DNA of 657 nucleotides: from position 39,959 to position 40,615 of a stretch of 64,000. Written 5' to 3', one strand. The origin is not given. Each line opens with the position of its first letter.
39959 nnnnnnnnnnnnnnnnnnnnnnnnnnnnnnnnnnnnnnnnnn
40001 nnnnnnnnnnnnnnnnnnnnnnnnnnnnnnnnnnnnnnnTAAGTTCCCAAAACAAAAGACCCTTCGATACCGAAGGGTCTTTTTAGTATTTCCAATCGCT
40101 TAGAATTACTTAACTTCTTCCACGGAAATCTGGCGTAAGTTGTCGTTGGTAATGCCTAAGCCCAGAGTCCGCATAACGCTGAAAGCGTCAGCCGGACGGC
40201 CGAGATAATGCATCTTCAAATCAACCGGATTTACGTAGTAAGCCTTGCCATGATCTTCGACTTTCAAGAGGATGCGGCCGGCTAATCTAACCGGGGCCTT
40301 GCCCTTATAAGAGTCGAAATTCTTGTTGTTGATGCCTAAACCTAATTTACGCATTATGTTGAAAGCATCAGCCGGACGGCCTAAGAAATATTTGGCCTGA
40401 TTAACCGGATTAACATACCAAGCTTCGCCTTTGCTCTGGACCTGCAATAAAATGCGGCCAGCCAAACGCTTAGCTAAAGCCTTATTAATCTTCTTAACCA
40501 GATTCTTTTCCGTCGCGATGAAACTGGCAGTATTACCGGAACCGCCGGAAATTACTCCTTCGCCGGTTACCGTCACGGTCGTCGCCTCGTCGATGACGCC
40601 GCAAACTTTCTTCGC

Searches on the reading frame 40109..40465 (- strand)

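Call 9: search_protein_families(library=pfam, proteins=[window:40109-40465:-], max_evalue=10)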
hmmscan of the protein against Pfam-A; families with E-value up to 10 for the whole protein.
seq(119 aa): 3 families
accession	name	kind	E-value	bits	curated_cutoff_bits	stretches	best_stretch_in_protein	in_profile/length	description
PF13369.12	Transglut_core2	-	0.044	13.7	23.5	1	2-27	91-117/155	Transglutaminase-like superfamily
PF00725.27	3HCDH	-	0.096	13.7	22.1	1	79-111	27-60/97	3-hydroxyacyl-CoA dehydrogenase, C-terminal domain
PF00397.32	WW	-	0.11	13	26.9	1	70-81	11-22/31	WW domain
